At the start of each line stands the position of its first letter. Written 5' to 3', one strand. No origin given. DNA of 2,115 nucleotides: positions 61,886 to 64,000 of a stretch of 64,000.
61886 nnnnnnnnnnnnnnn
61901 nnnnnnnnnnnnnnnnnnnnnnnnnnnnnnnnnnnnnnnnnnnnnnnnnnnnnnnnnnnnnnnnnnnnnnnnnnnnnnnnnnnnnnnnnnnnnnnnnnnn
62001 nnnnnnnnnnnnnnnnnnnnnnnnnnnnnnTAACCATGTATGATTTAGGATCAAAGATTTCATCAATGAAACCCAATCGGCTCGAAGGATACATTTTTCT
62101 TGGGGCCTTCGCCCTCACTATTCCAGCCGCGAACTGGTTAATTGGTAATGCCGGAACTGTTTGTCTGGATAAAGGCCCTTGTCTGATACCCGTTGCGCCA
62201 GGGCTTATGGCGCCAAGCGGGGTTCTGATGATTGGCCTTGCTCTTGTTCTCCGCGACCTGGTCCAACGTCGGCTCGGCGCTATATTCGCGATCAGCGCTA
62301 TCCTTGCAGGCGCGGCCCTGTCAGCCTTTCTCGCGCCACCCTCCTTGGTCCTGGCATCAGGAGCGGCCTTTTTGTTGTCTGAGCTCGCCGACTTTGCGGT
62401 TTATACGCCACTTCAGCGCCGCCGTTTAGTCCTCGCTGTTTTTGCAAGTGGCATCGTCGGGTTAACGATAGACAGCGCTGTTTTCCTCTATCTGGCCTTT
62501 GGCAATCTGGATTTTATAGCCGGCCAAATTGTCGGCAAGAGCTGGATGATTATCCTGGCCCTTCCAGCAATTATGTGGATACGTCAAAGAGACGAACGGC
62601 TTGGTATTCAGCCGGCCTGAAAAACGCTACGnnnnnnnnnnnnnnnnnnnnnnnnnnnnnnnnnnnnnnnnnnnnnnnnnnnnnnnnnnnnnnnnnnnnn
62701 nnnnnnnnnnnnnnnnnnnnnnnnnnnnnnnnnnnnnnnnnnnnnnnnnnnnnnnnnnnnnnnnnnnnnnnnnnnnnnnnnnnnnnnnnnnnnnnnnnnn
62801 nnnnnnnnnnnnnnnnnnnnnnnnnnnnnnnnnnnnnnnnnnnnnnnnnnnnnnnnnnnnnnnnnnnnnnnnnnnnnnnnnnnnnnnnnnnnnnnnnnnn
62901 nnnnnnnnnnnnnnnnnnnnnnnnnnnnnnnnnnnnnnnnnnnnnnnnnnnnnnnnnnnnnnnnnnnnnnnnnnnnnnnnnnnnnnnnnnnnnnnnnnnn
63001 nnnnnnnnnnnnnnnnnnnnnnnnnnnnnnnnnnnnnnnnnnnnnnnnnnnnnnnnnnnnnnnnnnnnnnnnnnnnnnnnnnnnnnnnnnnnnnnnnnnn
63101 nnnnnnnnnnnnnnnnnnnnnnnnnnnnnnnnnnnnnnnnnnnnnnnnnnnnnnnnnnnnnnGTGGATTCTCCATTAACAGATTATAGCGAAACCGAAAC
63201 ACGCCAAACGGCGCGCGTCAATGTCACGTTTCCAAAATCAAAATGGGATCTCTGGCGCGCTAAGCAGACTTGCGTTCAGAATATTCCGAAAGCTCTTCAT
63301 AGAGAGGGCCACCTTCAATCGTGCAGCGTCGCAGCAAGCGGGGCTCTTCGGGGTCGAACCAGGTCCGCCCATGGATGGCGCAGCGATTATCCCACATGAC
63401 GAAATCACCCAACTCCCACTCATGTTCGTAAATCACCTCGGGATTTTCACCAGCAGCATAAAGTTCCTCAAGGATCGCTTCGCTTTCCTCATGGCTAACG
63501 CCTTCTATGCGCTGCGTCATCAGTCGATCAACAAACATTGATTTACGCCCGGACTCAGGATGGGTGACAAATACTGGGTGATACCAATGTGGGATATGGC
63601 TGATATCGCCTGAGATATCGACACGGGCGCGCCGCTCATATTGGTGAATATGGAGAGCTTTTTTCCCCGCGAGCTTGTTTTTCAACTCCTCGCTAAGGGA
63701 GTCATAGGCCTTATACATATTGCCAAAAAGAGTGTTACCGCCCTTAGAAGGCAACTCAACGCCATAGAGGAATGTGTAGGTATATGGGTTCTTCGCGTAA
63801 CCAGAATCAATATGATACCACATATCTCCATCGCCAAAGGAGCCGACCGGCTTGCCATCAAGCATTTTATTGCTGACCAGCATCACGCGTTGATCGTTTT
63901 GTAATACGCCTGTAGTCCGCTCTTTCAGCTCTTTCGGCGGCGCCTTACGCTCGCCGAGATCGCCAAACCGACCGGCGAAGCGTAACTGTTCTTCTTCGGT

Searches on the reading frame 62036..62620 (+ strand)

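Call 24: search_protein_families(library=pfam, proteins=[window:62036-62620:+], max_evalue=0.00001)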
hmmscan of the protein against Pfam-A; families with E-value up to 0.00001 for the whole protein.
window:62036-62620:+ (194 aa): 1 family
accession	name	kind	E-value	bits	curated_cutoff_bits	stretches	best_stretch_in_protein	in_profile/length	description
PF02592.20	Vut_1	-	5.2e-10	40.3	27.2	1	95-181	58-151/152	Putative vitamin uptake transporter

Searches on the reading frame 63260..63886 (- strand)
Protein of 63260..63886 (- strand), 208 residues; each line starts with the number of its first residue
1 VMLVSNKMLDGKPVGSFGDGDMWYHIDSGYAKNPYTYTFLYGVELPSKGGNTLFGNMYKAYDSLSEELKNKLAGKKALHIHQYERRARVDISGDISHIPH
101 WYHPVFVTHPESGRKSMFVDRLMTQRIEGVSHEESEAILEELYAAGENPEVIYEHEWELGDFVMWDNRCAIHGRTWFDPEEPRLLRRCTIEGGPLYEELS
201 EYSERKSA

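Call 24: search_protein_families(library=pfam, proteins=[window:63260-63886:-], max_evalue=0.00001)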
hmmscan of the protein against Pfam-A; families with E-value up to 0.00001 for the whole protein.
window:63260-63886:- (208 aa): 1 family
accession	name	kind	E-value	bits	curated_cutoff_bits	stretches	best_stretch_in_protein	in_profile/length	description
PF02668.22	TauD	-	7.5e-47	160.9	27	1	19-189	95-267/267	Taurine catabolism dioxygenase TauD, TfdA family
